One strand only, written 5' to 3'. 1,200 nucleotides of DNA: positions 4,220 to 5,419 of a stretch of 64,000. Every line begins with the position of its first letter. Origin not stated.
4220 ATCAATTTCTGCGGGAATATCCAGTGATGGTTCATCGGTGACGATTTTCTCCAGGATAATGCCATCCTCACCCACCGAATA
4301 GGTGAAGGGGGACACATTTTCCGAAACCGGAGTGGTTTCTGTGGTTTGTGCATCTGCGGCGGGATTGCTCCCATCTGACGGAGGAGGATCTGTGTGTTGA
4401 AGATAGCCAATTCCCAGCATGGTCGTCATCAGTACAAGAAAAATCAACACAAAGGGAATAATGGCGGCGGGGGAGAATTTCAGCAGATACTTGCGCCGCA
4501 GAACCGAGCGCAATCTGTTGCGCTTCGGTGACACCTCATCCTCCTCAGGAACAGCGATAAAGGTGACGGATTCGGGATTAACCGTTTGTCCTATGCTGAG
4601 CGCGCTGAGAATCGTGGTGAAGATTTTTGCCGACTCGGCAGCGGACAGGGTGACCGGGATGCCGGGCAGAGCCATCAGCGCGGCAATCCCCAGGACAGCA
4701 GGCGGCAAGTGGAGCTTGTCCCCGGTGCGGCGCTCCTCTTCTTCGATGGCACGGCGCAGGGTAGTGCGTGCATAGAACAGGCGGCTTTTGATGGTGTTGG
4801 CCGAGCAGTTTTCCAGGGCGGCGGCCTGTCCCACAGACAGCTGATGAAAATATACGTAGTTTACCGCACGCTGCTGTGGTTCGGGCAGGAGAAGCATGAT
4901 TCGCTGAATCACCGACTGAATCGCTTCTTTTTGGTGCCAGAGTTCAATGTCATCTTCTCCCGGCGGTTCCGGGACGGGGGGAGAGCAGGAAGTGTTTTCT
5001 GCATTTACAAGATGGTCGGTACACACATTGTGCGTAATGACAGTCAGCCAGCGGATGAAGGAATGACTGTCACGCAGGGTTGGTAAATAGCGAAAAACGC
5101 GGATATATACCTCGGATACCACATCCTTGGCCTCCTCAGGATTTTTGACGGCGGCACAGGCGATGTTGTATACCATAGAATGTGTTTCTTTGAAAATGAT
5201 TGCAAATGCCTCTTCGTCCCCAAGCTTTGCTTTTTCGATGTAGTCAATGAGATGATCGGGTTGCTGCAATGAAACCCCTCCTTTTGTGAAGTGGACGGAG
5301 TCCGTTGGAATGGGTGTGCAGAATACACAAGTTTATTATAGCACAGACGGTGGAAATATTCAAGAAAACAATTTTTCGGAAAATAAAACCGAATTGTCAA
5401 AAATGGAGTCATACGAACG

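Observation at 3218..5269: One-polypeptide sigma factor / transmembrane / leucine-rich-repeat sensor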

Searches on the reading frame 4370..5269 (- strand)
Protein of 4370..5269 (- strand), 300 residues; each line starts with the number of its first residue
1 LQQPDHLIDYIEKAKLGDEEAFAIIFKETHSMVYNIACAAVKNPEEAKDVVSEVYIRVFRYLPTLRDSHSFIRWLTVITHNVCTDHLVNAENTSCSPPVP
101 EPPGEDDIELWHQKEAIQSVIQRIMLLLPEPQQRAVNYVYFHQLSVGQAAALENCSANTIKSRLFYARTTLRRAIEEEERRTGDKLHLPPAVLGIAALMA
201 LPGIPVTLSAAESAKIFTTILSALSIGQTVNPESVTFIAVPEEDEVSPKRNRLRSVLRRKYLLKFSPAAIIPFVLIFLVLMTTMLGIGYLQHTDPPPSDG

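Call 13: find_homologous_proteins(query=window:4370-5269:-, max_evalue=0.001)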
Query window:4370-5269:- (300 aa): 9 proteins with E <= 0.001 among 2514 candidates.
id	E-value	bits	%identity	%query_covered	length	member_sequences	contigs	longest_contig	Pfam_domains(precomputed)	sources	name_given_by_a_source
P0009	1.4e-93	331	54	99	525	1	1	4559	PF13306.13,PF04542.21,PF08281.19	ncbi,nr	ncbi:MAG: sigma-70 family RNA polymerase sigma factor, partial [Clostridia bacterium]|nr:sigma-70 fa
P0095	1.4e-86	308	88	55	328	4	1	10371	-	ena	-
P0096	1.6e-74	269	50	86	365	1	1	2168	PF04545.23,PF04542.21,PF08281.19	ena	-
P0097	7.1e-12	63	30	56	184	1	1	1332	PF04545.23,PF04542.21,PF08281.19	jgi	jgi:RNA polymerase sigma factor (sigma-70 family)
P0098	1.7e-11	62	27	58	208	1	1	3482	PF04545.23,PF04542.21,PF08281.19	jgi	jgi:RNA polymerase sigma-70 factor (ECF subfamily)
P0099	9.6e-9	53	28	55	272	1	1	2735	PF07638.18,PF04545.23,PF04542.21,PF08281.19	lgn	-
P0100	4.8e-8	51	23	57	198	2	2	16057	PF07638.18,PF04545.23,PF04542.21,PF08281.19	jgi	-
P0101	9.0e-8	50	27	55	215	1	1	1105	PF04545.23,PF04542.21,PF08281.19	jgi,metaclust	metaclust:\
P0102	2.6e-4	38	25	53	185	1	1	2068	PF07638.18,PF04545.23,PF04542.21,PF08281.19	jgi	jgi:RNA polymerase sigma-70 factor (ECF subfamily)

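Call 20: find_related_loci(query=A2, collection=genome_contigs, flank=6000)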
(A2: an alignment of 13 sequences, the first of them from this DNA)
Query A2 (296 aa) in genome_contigs; peptide patterns used: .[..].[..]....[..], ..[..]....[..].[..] (x = any residue, [..] = any of these).
124 stretches matched a pattern; 41 encode a relative of the query (tblastn E <= 1e-3); 41 distinct loci.
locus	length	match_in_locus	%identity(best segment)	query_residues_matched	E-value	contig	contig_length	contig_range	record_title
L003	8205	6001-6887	89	1-296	4e-144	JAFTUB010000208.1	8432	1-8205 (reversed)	MAG: Clostridia bacterium isolate RGIG4150 Roe_deer_Colon-1__c709110, whole genome shotgun sequence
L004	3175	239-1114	55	1-285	2e-99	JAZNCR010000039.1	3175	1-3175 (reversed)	MAG: Eubacteriales bacterium isolate T1900044730_TS20190196.MAGScoT_cleanbin_000075 SGB_2006_k141_2465746, whole genome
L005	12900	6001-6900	53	1-289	8e-88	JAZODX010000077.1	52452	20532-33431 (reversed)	MAG: Eubacteriales bacterium isolate T1900044750_TS20190416.MAGScoT_cleanbin_000096 SGB_2195_k141_1674930, whole genome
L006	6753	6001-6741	55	1-248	5e-88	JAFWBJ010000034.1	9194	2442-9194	MAG: Clostridia bacterium isolate RGIG5585 Sheep_Colon.Co__c957629, whole genome shotgun sequence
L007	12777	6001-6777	51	1-267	3e-85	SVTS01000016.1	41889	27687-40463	MAG: Oscillospiraceae bacterium isolate SIG701 NODE_20442_length_41889_cov_2.299267, whole genome shotgun sequence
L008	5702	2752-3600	43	7-289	3e-67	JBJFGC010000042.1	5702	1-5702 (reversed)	MAG: Eubacteriales bacterium isolate PUUB45_bin.047 NODE_12260_length_5702_cov_5.087303, whole genome shotgun sequence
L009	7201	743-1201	28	19-172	5e-10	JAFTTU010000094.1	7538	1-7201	MAG: Bacteroides sp. isolate RGIG4143 Roe_deer_Colon-1__c53029, whole genome shotgun sequence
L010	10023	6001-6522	27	5-178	4e-10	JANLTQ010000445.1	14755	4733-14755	MAG: Acidimicrobiia bacterium isolate OTE_25_metabat_154 OTE_25_k141_2150961, whole genome shotgun sequence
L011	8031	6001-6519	23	9-185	7e-10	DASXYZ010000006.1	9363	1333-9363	MAG TPA_asm: Rhizomicrobium sp. isolate SMAG_U4838 k141_530216, whole genome shotgun sequence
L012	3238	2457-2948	27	14-175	8e-10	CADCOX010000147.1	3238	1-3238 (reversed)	MAG: uncultured Bacteroidales bacterium isolate RUG14845 genome assembly, contig: RUG14845_asm_147, whole genome shotgun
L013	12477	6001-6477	27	13-172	2e-9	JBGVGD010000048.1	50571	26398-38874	MAG: Phocaeicola sp. isolate fecal_MAG_375 fecal_MAG_375_contig_0048, whole genome shotgun sequence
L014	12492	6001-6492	24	17-179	4e-9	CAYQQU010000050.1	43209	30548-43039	MAG TPA_asm: uncultured Saprospiraceae bacterium isolate SRP141376_co3_105 genome assembly, contig: NODE_2169_length_432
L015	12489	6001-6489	26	13-176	5e-9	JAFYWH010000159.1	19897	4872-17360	MAG: Bacteroidaceae bacterium isolate RGIG7480 Water_buffalos_Colon-3__c332265, whole genome shotgun sequence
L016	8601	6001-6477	25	11-161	6e-9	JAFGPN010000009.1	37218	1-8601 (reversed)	MAG: Patescibacteria group bacterium isolate Zod_Metabat.691 k87_2224041, whole genome shotgun sequence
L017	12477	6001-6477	27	13-172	1e-8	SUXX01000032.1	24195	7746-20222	MAG: Bacteroides sp. isolate SIG135 NODE_40496_length_24195_cov_14.576699, whole genome shotgun sequence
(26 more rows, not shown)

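Call 21: predict_structure(alignment_id=A2)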
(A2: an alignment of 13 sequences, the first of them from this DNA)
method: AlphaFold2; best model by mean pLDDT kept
length: 296 residues; sequences in the alignment: 13
mean_pLDDT: 67.0   pTM: 0.35
mean pLDDT of the five models: 67.0, 66.6, 63.6, 62.8, 62.1
residues with pLDDT >= 90: 38; 70-90: 113; 50-70: 59; < 50: 86
segments of 3 or more residues with pLDDT < 50: 92-106, 201-208, 212-215, 221-266, 294-296
pLDDT, mean of each block of 10 residues (from residue 1): 73 90 92 91 89 90 84 89 81 43 46 59 75 80 74 84 82 73 56 55 43 50 39 36 42 45 45 74 74 50
secondary structure, 60 per line:
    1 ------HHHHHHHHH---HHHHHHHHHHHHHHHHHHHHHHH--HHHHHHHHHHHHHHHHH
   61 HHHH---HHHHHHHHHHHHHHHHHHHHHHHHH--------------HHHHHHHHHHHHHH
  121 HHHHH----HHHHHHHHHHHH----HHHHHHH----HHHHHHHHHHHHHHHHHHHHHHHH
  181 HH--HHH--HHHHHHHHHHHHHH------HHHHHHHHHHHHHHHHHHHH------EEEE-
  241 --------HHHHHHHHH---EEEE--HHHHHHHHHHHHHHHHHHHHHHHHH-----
elements in order: H7-15 H19-41 H44-64 H68-92 H107-125 H130-141 H146-152 H157-182 H190-203 H210-229 E236-239 H249-257 E261-264 H267-291

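Call 22: search_protein_representatives(alignment_id=A2)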
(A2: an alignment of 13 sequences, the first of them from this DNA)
Query: 13 sequences, 298 profile positions. Proteins with E-value up to 0.001 (for the whole library): 137067; up to 1e-10: 26152; up to 1e-30: 411. The best 150 are listed.
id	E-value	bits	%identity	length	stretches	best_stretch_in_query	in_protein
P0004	2.2e-144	496.4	-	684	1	1-297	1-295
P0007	2.3e-141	486.5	-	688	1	1-294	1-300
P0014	7.4e-134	461.8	-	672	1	1-296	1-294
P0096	2.3e-130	450.3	-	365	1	3-296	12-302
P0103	4.1e-120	416.7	-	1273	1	1-296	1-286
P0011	7.2e-119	412.6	-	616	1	1-294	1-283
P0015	3.5e-118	410.3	-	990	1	2-296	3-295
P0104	4.3e-99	347.7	-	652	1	3-294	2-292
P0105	5.0e-98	344.2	-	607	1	1-293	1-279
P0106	1.9e-83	296.3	-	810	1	1-287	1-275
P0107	1.8e-79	283.3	-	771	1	4-296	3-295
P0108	1.2e-78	280.5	-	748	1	1-295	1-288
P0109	1.1e-71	257.6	-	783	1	1-296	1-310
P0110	2.3e-69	250.0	-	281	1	1-267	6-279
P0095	4.0e-68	246.0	-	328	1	139-297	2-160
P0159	3.3e-35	137.9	-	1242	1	10-226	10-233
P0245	4.6e-33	130.9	-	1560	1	10-256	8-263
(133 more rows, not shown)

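Call 28: search_protein_families(library=pfam, alignment_id=A3, max_evalue=0.001)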
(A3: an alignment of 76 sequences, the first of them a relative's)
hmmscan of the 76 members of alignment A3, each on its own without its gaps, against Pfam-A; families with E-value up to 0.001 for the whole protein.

A. member 1, P0104 (652 aa): 5 families
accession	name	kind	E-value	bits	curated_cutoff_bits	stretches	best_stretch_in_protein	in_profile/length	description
PF13306.12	LRR_5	-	9.2e-54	181.2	27.7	3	423-519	21-116/127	BspA type Leucine rich repeat region (6 copies)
PF04542.20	Sigma70_r2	-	2.5e-13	50.1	24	1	25-90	2-69/71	Sigma-70 region 2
PF08281.18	Sigma70_r4_2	-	9.5e-09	35.2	25.7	1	119-170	2-53/54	Sigma-70, region 4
PF13855.12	LRR_8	-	3.6e-05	23.9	27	0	413-456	2-46/61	Leucine rich repeat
PF04545.22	Sigma70_r4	-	6.7e-05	22.8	24.1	1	125-172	2-49/50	Sigma-70, region 4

B. families by the number of members that match (of 76 scanned): 37 families (the first 25 are shown)
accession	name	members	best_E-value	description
PF08281.18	Sigma70_r4_2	76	9.4e-20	Sigma-70, region 4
PF04542.20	Sigma70_r2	75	5.4e-18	Sigma-70 region 2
PF04545.22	Sigma70_r4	75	2.3e-13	Sigma-70, region 4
PF07638.17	Sigma70_ECF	63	3.6e-13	ECF sigma factor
PF13384.12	HTH_23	8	5e-05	Homeodomain-like domain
PF13306.12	LRR_5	7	1.5e-88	BspA type Leucine rich repeat region (6 copies)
PF13855.12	LRR_8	5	6.9e-13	Leucine rich repeat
PF04297.20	UPF0122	5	5.6e-06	Putative helix-turn-helix protein, YlxM / p13 like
PF12799.13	LRR_4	4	5e-09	Leucine Rich repeats (2 copies)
PF12645.13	HTH_16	3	1.4e-05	Helix-turn-helix domain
PF06530.18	Phage_antitermQ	3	0.00014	Phage antitermination protein Q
PF06056.18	Terminase_5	3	0.00014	Putative ATPase subunit of terminase (gpP-like)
PF00059.27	Lectin_C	2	5e-27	Lectin C-type domain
PF13240.11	Zn_Ribbon_1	2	4.6e-07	zinc-ribbon domain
PF23598.1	LRR_14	2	7.9e-07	Leucine-rich repeat region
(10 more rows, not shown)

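Call 39: find_homologous_proteins(query=A4, max_evalue=1e-10)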
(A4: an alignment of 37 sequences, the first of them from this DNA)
Query A4 (37 sequences) (290 aa, profile of the alignment): 3262 proteins with E <= 1e-10 among 8000 candidates; the best 120 are listed.
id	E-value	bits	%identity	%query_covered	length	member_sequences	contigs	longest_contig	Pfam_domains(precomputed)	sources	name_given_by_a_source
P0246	4.2e-82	294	25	77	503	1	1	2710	PF07638.18,PF04545.23,PF04542.21,PF08281.19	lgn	-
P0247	4.6e-81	290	29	78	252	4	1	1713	PF07638.18,PF04545.23,PF04542.21,PF08281.19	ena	-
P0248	1.0e-80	289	28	78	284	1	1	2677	PF07638.18,PF04545.23,PF04542.21,PF08281.19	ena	-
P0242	1.7e-79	285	28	73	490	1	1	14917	PF13384.13,PF07638.18,PF04545.23,PF04542.21,PF08281.19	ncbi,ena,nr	ncbi:MAG: RNA polymerase sigma factor [Ruminococcus sp.]|nr:RNA polymerase sigma factor [Ruminococcu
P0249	1.4e-78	282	29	76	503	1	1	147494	PF07638.18,PF04545.23,PF04542.21,PF08281.19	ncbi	ncbi:MAG: RNA polymerase sigma factor [Candidatus Saccharimonadales bacterium]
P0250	2.2e-77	278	27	73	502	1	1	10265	PF07638.18,PF04545.23,PF04542.21,PF08281.19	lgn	-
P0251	2.8e-77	278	29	70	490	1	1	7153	PF07638.18,PF04545.23,PF04542.21,PF08281.19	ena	-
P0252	1.5e-76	276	28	77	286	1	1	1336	PF07638.18,PF04545.23,PF04542.21,PF08281.19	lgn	-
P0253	1.9e-76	275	29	68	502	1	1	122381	PF07638.18,PF04545.23,PF04542.21,PF08281.19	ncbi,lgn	ncbi:MAG: RNA polymerase sigma factor [Lachnospiraceae bacterium]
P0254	4.0e-76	274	28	70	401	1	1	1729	PF07638.18,PF04545.23,PF04542.21,PF08281.19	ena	-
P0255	6.1e-76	274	27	76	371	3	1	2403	PF07638.18,PF04545.23,PF04542.21,PF08281.19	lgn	-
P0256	2.6e-75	271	28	70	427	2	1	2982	PF07638.18,PF04545.23,PF04542.21,PF08281.19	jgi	-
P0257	3.0e-75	271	27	77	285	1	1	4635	PF07638.18,PF04545.23,PF04542.21,PF08281.19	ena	-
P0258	5.7e-75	270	28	72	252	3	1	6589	PF07638.18,PF04545.23,PF04542.21,PF08281.19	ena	-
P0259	8.5e-75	270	28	71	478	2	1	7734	PF07638.18,PF04545.23,PF04542.21,PF08281.19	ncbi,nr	ncbi:MAG: RNA polymerase sigma factor [Clostridiales bacterium]|nr:RNA polymerase sigma factor [Clos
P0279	4.2e-71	258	30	63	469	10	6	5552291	PF07638.18,PF04545.23,PF04542.21,PF08281.19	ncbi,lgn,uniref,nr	ncbi:hypothetical protein C1H57_09245 [Clostridium sp. 2-1]|uniref:RNA polymerase sigma factor n=1 T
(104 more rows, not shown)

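Call 42: search_solved_structures(query=window:4370-5269:-, max_evalue=0.001, show_alignments=1)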
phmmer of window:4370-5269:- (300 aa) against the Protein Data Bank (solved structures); distinct sequences matched with E-value up to 0.001: 14.
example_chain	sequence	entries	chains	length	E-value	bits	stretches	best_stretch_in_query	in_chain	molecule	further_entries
8z6g_B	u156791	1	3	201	1.1e-13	54.3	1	10-177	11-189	RNA polymerase sigma factor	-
6in7_B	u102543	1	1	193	1.3e-13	54.2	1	10-176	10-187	RNA polymerase sigma-H factor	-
1or7_A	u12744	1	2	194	7.6e-11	45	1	10-176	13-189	RNA polymerase sigma-E factor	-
6jbq_F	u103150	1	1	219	1.1e-10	44.5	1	10-176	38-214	ECF RNA polymerase sigma-E factor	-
5wuq_A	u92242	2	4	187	2.5e-09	40.1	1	11-175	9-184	ECF RNA polymerase sigma factor SigW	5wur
6dxo_A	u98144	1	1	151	1.2e-08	37.9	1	9-94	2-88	RNA polymerase ECF-subfamily sigma factor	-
2map_A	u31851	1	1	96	2.3e-05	27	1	10-88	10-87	RNA polymerase sigma factor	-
2mao_A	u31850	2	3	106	2.8e-05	26.8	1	10-88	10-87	RNA polymerase sigma factor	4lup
4nqw_A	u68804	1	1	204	0.00011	24.8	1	16-175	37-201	ECF RNA polymerase sigma factor SigK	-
9m9d_F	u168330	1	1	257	0.00013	24.6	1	28-177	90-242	ECF RNA polymerase sigma factor SigE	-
9m9e_F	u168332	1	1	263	0.00014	24.5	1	28-177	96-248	ECF RNA polymerase sigma factor SigE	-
9m98_F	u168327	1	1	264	0.00014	24.5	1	28-177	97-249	ECF RNA polymerase sigma factor SigE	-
6dv9_F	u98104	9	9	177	0.00014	24.5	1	24-177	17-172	ECF RNA polymerase sigma factor SigL | RNA polymerase sigma factor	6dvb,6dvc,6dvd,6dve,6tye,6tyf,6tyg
5or5_A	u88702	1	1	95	0.00041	22.9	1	10-88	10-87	ECF RNA polymerase sigma-E factor,ECF RNA polymerase sigma factor SigW,ECF RNA polymerase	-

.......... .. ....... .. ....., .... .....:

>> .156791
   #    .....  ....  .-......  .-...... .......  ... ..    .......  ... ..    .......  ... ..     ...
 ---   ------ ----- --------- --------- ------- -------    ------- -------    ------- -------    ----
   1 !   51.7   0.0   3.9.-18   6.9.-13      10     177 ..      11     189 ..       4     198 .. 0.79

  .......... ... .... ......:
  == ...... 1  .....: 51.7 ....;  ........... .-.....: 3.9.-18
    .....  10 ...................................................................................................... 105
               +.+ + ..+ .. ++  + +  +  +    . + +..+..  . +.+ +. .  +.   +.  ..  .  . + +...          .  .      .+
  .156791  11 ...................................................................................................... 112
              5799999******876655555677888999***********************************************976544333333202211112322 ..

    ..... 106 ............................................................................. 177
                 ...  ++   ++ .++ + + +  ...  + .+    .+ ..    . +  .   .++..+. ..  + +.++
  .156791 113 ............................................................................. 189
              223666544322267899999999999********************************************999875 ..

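Call 47: predict_structure(alignment_id=A4)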
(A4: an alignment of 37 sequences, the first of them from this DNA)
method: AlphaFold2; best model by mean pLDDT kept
length: 290 residues; sequences in the alignment: 37
mean_pLDDT: 79.7   pTM: 0.56
mean pLDDT of the five models: 79.7, 79.5, 78.3, 78.2, 76.5
residues with pLDDT >= 90: 139; 70-90: 70; 50-70: 51; < 50: 30
segments of 3 or more residues with pLDDT < 50: 96-98, 196-202, 241-246, 259-267
pLDDT, mean of each block of 10 residues (from residue 1): 77 96 95 92 95 97 93 91 91 61 63 79 92 93 86 96 95 90 70 50 72 94 80 62 50 52 50 77 74
secondary structure, 60 per line:
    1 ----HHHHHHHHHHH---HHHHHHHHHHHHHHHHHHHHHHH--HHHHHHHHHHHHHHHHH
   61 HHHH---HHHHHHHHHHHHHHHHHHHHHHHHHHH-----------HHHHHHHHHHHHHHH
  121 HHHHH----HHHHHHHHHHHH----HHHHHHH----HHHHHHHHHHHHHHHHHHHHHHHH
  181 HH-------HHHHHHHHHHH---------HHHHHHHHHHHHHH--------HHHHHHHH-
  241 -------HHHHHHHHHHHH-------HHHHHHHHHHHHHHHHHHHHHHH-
elements in order: H5-15 H19-41 H44-64 H68-94 H106-125 H130-141 H146-152 H157-182 H190-200 H210-223 H232-239 H248-259 H267-289

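Call 49: fold_search(model_id=the predicted structure, library=pdb)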
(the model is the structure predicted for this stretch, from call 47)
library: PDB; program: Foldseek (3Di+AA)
matches with E <= 10: 280; with E <= 0.001: 24
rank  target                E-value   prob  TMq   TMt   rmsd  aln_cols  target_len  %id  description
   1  8z6g_B                4.1e-07  1.00  0.27  0.46  12.4       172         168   26  the AlgU-MucAcyto complex structure in Pseudomonas aeruginosa (released 2024-05-08)
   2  6in7_B                1.2e-06  1.00  0.28  0.46  12.0       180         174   24  Crystal structure of AlgU in complex with MucA(cyto) (released 2019-07-24)
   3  8z6g_D                1.7e-06  1.00  0.28  0.48  12.6       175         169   24  the AlgU-MucAcyto complex structure in Pseudomonas aeruginosa (released 2024-05-08)
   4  5wuq_A                3.5e-06  1.00  0.28  0.51  12.0       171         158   24  Crystal structure of SigW in complex with its anti-sigma RsiW, a zinc binding form (released 2017-03-29)
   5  1or7_A                4.9e-06  1.00  0.31  0.48  12.7       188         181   23  Crystal Structure of Escherichia coli sigmaE with the Cytoplasmic Domain of its Anti-sigma RseA (released 2003-04-15)
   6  5wur_A                5.1e-06  1.00  0.29  0.52  11.6       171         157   22  Crystal structure of SigW in complex with its anti-sigma RsiW, an oxdized form (released 2017-03-29)
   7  5wuq_B                7.9e-06  1.00  0.29  0.52  11.9       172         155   23  Crystal structure of SigW in complex with its anti-sigma RsiW, a zinc binding form (released 2017-03-29)
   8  9m9e_F                1.2e-05  1.00  0.24  0.39  19.9       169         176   24  Structural Basis of Pausing During Transcription Initiation in Mycobacterium tuberculosis (released 2026-01-14)
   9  6dv9_F                2.1e-05  1.00  0.23  0.37  24.1       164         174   21  Crystal structure of Mycobacterium tuberculosis transcription initiation complex(ECF sigma factor L) containing 5nt RN (released 2019-02-20)
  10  6jbq_F                2.4e-05  1.00  0.28  0.43  24.0       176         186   24  CryoEM structure of Escherichia coli sigmaE transcription initiation complex containing 5nt of RNA (released 2019-05-29)
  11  1or7_B                2.5e-05  1.00  0.29  0.50  12.1       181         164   23  Crystal Structure of Escherichia coli sigmaE with the Cytoplasmic Domain of its Anti-sigma RseA (released 2003-04-15)
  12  6dxo_A                5.3e-05  1.00  0.25  0.52  15.1       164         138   22  1.8 A structure of RsbN-BldN complex. (released 2018-07-11)
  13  6jcx_F                7.1e-05  1.00  0.24  0.36  23.0       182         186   20  Mycobacterium tuberculosis transcription initiation complex with ECF sigma factor sigma H and 6nt RNA (released 2019-05-29)
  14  4nqw_A                8.2e-05  1.00  0.27  0.51  15.1       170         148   18  Structure of Mycobacterium tuberculosis extracytoplasmic function sigma factor SigK in complex with the cytosolic doma (released 2014-01-22)
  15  6kon_F                1.3e-04  1.00  0.24  0.37  23.4       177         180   20  Mycobacterium tuberculosis initial transcription complex comprising sigma H and 5'-OH RNA of 5 nt (released 2020-03-11)
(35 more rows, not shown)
